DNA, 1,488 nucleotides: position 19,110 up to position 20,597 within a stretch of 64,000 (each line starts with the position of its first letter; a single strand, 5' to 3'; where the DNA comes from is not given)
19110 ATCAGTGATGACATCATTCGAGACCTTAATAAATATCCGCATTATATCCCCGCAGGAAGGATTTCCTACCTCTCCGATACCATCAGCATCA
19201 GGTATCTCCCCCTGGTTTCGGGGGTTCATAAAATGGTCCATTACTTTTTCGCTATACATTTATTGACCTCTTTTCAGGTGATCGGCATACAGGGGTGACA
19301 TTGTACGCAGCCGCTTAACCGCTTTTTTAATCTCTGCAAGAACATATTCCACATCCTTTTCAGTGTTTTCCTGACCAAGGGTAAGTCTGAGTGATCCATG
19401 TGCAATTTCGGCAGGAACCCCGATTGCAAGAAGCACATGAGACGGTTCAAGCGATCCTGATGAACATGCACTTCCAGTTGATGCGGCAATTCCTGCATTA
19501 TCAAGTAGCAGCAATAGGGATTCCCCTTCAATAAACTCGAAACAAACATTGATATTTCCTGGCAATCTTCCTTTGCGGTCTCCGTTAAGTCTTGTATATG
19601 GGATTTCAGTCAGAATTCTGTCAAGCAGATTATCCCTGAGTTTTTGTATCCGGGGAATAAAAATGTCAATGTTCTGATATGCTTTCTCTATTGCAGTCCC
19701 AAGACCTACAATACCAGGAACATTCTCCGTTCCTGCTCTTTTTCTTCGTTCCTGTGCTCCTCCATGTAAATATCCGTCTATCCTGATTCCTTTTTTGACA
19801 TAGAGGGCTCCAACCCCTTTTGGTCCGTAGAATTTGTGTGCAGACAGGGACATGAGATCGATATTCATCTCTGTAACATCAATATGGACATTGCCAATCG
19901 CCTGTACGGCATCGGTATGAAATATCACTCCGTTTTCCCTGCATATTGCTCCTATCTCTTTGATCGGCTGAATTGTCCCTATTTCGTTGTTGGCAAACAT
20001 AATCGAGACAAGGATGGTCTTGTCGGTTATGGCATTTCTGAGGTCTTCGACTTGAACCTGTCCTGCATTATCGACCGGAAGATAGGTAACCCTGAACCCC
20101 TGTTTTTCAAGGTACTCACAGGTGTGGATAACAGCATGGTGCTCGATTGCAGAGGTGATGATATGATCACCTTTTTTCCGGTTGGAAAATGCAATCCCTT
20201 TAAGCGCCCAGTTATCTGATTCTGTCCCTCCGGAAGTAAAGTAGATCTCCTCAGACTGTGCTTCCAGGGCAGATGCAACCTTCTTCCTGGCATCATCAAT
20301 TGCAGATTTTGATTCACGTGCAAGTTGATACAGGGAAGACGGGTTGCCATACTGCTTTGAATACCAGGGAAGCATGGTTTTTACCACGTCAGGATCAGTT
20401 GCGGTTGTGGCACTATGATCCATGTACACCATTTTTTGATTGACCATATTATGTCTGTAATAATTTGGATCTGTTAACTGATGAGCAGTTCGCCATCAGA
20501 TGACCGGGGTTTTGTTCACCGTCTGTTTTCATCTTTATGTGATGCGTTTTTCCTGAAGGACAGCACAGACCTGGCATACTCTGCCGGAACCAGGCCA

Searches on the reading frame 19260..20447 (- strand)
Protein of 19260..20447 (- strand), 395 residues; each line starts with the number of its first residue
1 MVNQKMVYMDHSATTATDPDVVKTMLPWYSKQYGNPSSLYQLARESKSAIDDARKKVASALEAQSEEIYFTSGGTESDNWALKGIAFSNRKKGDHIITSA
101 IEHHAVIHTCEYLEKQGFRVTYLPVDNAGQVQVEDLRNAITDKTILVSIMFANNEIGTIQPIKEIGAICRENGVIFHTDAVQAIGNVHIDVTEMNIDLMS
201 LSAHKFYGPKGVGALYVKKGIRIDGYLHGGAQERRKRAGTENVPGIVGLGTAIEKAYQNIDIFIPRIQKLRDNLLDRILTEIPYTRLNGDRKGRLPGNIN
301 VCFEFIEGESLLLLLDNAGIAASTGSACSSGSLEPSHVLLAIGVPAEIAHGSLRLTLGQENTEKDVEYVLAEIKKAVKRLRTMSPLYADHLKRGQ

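Call 64: search_protein_families(library=pfam, proteins=[window:19260-20447:-], max_evalue=0.00001)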
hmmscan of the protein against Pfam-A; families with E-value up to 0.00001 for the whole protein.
window:19260-20447:- (395 aa): 3 families
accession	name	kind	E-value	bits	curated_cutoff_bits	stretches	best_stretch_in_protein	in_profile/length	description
PF00266.25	Aminotran_5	-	9.6e-89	298.4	21.5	1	7-369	1-371/371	Aminotransferase class-V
PF01212.27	Beta_elim_lyase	-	1.4e-08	34.9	27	1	65-194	47-186/288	Beta-eliminating lyase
PF01041.23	DegT_DnrJ_EryC1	-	3e-08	33.7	19.8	1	72-188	46-154/360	DegT/DnrJ/EryC1/StrS aminotransferase family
